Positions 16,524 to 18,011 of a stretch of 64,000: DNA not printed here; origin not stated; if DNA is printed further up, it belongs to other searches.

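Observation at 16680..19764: Candidate sphingoid-base/amino-lipid operon: SPT-like synthase, extended SDR and tandem thioesterase, with no ceramide synthase nearby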

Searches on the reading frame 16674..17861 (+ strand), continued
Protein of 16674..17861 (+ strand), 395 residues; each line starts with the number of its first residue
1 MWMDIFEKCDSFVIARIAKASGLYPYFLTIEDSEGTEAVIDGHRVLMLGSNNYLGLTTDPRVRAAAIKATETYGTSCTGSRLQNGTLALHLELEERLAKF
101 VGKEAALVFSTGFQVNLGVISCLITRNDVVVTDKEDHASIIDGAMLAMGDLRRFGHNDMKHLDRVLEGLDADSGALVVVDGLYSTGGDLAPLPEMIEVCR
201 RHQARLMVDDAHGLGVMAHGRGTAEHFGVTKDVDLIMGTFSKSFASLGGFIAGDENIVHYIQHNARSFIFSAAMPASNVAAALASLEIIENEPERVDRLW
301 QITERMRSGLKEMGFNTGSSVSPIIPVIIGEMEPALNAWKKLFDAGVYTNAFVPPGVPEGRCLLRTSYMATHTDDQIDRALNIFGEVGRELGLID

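Call 36: search_solved_structures(query=window:16680-17861:+, max_evalue=1e-80, show_alignments=5)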
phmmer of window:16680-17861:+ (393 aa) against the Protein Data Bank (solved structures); distinct sequences matched with E-value up to 1e-80: 12.
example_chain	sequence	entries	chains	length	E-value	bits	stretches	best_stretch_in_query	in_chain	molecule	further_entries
3a2b_A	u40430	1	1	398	2.4e-126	425.2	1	4-382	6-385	Serine palmitoyltransferase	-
8guh_A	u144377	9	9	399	2.4e-126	425.2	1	4-382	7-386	Serine palmitoyltransferase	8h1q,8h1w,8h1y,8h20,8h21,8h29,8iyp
2x8u_A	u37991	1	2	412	8e-94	318.1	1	2-392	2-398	SERINE PALMITOYLTRANSFERASE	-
2jgt_A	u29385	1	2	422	2.2e-86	293.7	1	2-392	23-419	SERINE PALMITOYLTRANSFERASE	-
2jg2_A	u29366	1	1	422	2.6e-86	293.4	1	2-392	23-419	SERINE PALMITOYLTRANSFERASE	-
2w8j_A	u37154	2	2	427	2.7e-86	293.4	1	2-392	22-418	SERINE PALMITOYLTRANSFERASE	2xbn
2w8t_A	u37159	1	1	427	3.5e-86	293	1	2-392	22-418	SERINE PALMITOYLTRANSFERASE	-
2w8v_A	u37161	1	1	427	4.8e-86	292.5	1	2-392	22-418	SERINE PALMITOYLTRANSFERASE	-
2w8u_A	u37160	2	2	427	5e-86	292.5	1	2-392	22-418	SERINE PALMITOYLTRANSFERASE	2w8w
4bmk_A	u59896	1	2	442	2.2e-85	290.4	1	2-392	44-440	SERINE PALMITOYLTRANSFERASE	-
8s1y_A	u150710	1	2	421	5.8e-85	289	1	17-392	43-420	8-amino-7-oxononanoate synthase/2-amino-3-ketobutyrate coenzyme A ligase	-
7poa_A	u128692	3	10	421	1.5e-84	287.6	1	17-392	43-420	8-amino-7-oxononanoate synthase/2-amino-3-ketobutyrate coenzyme A ligase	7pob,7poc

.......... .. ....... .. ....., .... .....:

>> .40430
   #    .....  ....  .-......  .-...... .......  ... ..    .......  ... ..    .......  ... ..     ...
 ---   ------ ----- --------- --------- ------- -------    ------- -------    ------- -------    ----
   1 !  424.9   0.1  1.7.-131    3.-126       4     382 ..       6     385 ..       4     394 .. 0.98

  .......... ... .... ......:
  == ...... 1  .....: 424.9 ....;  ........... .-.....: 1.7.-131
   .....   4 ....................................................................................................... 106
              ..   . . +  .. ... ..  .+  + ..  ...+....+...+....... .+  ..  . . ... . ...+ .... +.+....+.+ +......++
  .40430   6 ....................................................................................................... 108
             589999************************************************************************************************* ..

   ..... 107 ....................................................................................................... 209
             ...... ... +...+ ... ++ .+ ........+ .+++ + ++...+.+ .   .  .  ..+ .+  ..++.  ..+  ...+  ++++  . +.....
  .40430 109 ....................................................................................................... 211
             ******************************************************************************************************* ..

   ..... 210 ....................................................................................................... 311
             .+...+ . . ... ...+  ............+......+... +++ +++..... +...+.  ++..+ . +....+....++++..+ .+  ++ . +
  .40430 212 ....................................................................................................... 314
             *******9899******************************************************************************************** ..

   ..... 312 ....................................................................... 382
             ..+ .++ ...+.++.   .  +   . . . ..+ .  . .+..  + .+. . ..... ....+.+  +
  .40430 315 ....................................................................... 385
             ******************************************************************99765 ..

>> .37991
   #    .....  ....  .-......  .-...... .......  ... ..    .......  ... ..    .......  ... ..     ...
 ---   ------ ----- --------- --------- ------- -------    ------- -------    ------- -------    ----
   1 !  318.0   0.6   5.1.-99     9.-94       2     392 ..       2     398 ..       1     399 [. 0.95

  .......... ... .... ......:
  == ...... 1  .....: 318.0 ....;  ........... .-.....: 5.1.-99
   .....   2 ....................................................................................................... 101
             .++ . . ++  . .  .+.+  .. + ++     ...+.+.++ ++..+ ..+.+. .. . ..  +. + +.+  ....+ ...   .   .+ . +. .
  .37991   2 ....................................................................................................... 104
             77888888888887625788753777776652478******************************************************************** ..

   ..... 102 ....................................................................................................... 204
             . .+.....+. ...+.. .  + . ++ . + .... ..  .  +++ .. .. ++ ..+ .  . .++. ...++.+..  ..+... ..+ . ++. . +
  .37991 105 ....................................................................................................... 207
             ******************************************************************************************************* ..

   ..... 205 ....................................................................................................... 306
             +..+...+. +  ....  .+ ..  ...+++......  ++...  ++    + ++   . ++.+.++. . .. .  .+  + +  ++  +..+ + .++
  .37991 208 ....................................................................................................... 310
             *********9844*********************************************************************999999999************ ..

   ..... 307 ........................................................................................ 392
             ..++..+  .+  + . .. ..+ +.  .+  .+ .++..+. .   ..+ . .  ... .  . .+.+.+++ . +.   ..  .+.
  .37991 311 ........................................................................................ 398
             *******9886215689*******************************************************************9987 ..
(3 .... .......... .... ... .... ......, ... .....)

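Call 53: search_dna_similar(query=window:16680-17861:+, collection=plasmids, mode=protein, max_evalue=1e-60, max_rows=25)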
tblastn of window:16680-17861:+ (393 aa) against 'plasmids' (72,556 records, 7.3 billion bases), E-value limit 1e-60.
Records with a match: 60; places in all: 62; records where one place covers at least 80% of the query: 60.
Best place of each record, by identity: <60% 60.
By first word of the organism name: Roseomonas 13; Bacteroides 9; Streptomyces 6; Phocaeicola 4; Pseudomonas 3; Escherichia 3; Thioclava 3; Bacillus 3; Priestia 2; Parabacteroides 1; and 13 more.
By predicted mobility (MOB-suite, as given by PLSDB): non-mobilizable 46; conjugative 11; mobilizable 3.
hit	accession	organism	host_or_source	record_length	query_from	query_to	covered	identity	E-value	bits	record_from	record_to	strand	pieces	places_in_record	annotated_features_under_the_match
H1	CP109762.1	Priestia megaterium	potato,mixed culture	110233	1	392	100%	50.1%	9e-109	357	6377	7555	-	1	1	aminotransferase class I/II-fold pyridoxal phosphate-dependent enzyme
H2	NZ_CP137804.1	Priestia megaterium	Bacillus megaterium assembly,Arshan ...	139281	1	392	100%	50.1%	1e-108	357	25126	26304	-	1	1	aminotransferase class I/II-fold pyridoxal phosphate-dependent enzyme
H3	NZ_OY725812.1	Parabacteroides distasonis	-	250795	5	393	99%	50.0%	4e-106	350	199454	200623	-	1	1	aminotransferase class I/II-fold pyridoxal phosphate-dependent enzyme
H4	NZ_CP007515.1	Rubrobacter radiotolerans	-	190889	2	390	99%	49.0%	7e-101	335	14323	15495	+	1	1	pyridoxal phosphate-dependent aminotransferase family protein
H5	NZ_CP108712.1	Streptomyces sp. NBC_01001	-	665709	2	392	99%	48.5%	8e-89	300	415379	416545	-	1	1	aminotransferase class I/II-fold pyridoxal phosphate-dependent enzyme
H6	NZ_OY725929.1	Bacteroides finegoldii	-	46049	5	392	99%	48.3%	6e-101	335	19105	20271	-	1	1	aminotransferase class I/II-fold pyridoxal phosphate-dependent enzyme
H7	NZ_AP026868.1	Aureispira anguillae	Anguilla japonica,Standard,head of ...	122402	2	392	99%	47.0%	4e-106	350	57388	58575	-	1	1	pyridoxal phosphate-dependent aminotransferase family protein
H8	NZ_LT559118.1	Nonomuraea gerenzanensis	-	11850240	1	392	100%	45.7%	7e-83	283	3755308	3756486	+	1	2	none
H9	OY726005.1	Phocaeicola massiliensis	-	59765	5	392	99%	46.0%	7e-101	335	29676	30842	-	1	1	record has no annotation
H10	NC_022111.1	Prevotella sp. oral taxon 299 str. F0039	Homo sapiens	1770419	19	392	95%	46.4%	9e-92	308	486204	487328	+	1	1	none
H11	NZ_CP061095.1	Roseomonas marmotae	Marmota himalayana,pure culture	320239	1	392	100%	41.7%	4e-63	226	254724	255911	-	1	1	aminotransferase class I/II-fold pyridoxal phosphate-dependent enzyme | acyl carrier protein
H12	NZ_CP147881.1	Roseomonas mucosa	cell culture,Styx glacier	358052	17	392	96%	42.7%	4e-69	243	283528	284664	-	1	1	pyridoxal phosphate-dependent aminotransferase family protein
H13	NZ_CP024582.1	Roseomonas sp. FDAARGOS_362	Homo sapiens,peripheral Blood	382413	17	392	96%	42.7%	4e-69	243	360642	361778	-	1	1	pyridoxal phosphate-dependent aminotransferase family protein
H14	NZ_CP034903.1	Roseomonas mucosa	Homo sapiens,tissue sample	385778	17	392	96%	42.7%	4e-69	243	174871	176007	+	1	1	pyridoxal phosphate-dependent aminotransferase family protein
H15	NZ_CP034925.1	Roseomonas mucosa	Homo sapiens,tissue sample,Clinical, ...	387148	17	392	96%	42.7%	4e-69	243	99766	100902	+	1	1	pyridoxal phosphate-dependent aminotransferase family protein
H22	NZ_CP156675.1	Pseudalkalibacillus hwajinpoensis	mixed culture,soil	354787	15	392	96%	41.8%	2e-68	241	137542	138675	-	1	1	bioF: 8-amino-7-oxononanoate synthase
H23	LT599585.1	Pseudomonas veronii 1YdBTEX2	-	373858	17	383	93%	42.7%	3e-73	255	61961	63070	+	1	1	8-amino-7-oxononanoate synthase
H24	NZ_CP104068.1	Alicyclobacillus fastidiosus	cell culture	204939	17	392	96%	41.5%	7e-71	248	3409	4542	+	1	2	bioF: 8-amino-7-oxononanoate synthase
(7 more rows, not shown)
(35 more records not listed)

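Call 54: get_annotated_region(hit=H11, flank=9000)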
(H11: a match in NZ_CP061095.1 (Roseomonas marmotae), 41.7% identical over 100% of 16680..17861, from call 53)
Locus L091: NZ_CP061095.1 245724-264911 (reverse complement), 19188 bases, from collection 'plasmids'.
description: Roseomonas marmotae strain 1318 plasmid p1318-4
organism: Roseomonas marmotae (NCBI taxid 2768161)
taxonomy: Bacteria; Pseudomonadota; Alphaproteobacteria; Rhodospirillales; Acetobacteraceae; Roseomonas; Roseomonas marmotae
host: -; source: Marmota himalayana,pure culture; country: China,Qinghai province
typing (MOB-suite, as given by PLSDB): non-mobilizable
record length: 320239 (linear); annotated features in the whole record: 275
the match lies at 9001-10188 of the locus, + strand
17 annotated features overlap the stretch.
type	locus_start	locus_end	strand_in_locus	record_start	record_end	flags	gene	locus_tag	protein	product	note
CDS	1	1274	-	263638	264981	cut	-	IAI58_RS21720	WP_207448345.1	solute carrier family 23 protein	GO:0055085 - transmembrane transport [Evidence IEA]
CDS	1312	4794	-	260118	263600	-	-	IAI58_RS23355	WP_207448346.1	AAA family ATPase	-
CDS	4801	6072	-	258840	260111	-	-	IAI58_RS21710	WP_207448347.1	DNA repair exonuclease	-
CDS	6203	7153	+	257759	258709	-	-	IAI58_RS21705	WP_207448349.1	MYG1 family protein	-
CDS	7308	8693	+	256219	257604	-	-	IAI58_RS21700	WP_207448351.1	lipopolysaccharide biosynthesis protein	-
CDS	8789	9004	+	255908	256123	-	-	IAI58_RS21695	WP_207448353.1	acyl carrier protein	GO:0006633 - fatty acid biosynthetic process [Evidence IEA]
CDS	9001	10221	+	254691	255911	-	-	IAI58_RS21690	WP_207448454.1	aminotransferase class I/II-fold pyridoxal phosphate-dependent enzyme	GO:0009058 - biosynthetic process [Evidence IEA]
CDS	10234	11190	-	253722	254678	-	-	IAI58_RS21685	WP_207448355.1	hypothetical protein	-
CDS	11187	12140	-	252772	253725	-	-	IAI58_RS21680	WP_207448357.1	diacylglycerol kinase family protein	-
CDS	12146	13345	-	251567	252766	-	-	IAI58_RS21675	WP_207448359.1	CDP-alcohol phosphatidyltransferase family protein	GO:0008654 - phospholipid biosynthetic process [Evidence IEA]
CDS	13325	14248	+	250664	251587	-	-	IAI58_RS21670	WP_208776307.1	metallophosphoesterase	-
CDS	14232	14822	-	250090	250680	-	-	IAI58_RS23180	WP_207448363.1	DUF2141 domain-containing protein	-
CDS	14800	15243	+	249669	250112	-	-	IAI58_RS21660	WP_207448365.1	HIT family protein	-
CDS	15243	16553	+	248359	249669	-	-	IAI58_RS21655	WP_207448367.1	LptF/LptG family permease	-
CDS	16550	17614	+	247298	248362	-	-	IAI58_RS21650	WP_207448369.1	LptF/LptG family permease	-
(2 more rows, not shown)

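Call 55: get_annotated_region(hit=H1, flank=6000)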
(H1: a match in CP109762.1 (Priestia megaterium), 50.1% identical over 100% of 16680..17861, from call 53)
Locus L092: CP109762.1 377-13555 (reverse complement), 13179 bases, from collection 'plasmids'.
description: Priestia megaterium strain P-NA14 plasmid unnamed1, complete sequence
organism: Priestia megaterium (NCBI taxid 1404)
taxonomy: Bacteria; Bacillota; Bacilli; Bacillales; Bacillaceae; Priestia; Priestia megaterium
host: -; source: potato,mixed culture; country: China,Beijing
typing (MOB-suite, as given by PLSDB): non-mobilizable; replicon rep_cluster_385
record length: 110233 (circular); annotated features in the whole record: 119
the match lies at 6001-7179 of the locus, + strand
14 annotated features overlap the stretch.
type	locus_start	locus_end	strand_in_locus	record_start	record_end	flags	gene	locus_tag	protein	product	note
CDS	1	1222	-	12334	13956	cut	-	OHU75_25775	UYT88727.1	spore germination protein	-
CDS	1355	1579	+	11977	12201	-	-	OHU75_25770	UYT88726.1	hypothetical protein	-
CDS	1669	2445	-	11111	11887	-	-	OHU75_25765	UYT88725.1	hypothetical protein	-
CDS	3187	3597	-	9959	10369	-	-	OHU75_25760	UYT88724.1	YvaD family protein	-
CDS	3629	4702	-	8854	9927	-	-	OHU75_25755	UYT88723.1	acyltransferase family protein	-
CDS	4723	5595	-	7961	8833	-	-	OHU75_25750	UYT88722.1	methyltransferase domain-containing protein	-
CDS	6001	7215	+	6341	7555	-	-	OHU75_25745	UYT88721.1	aminotransferase class I/II-fold pyridoxal phosphate-dependent enzyme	-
CDS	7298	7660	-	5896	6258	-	-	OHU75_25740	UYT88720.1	multidrug efflux SMR transporter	-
CDS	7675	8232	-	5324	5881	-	-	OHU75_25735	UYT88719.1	TetR/AcrR family transcriptional regulator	-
CDS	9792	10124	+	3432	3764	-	-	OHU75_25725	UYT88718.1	YolD-like family protein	-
CDS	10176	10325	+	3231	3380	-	-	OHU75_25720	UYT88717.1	hypothetical protein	-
CDS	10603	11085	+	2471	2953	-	-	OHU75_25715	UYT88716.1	hypothetical protein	-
CDS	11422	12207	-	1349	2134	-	-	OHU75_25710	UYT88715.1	PAS domain-containing protein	-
CDS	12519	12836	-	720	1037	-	-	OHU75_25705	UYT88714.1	DUF3243 domain-containing protein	-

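Call 56: get_annotated_region(hit=H4, flank=6000)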
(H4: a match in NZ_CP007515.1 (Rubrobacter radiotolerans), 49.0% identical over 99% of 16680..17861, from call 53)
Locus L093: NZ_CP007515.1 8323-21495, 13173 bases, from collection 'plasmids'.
description: Rubrobacter radiotolerans strain RSPS-4 plasmid 1, complete sequence
organism: Rubrobacter radiotolerans (NCBI taxid 42256)
taxonomy: Bacteria; Actinomycetota; Rubrobacteria; Rubrobacterales; Rubrobacteraceae; Rubrobacter; Rubrobacter radiotolerans
host: -; source: -; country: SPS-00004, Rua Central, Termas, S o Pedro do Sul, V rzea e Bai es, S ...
typing (MOB-suite, as given by PLSDB): non-mobilizable; replicon rep_cluster_201
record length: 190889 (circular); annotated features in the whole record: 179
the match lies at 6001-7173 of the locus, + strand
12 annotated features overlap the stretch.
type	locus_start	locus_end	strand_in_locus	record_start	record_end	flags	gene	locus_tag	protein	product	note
CDS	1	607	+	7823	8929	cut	cas7d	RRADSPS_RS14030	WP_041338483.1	type I-D CRISPR-associated protein Cas7/Csc2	-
CDS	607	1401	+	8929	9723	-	-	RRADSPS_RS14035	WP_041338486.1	hypothetical protein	-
CDS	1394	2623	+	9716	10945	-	-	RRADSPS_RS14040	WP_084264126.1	TIGR02710 family CRISPR-associated CARF protein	GO:0043571 - maintenance of CRISPR repeat elements [Evidence IEA]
CDS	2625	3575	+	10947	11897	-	cas6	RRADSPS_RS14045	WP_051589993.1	CRISPR system precrRNA processing endoribonuclease RAMP protein Cas6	-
CDS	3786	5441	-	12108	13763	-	-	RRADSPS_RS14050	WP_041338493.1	FAD-binding dehydrogenase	-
CDS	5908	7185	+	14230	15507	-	-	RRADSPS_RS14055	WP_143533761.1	pyridoxal phosphate-dependent aminotransferase family protein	-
CDS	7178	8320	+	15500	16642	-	-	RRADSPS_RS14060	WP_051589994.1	hypothetical protein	-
CDS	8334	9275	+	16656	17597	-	-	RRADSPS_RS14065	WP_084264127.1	NAD(P)-dependent oxidoreductase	-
CDS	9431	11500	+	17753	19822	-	-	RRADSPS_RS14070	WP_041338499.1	LTA synthase family protein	-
CDS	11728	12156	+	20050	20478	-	-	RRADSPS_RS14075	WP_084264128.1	small multi-drug export protein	-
CDS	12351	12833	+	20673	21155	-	-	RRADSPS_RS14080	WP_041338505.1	SRPBCC family protein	-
CDS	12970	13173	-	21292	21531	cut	-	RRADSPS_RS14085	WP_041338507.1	hypothetical protein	-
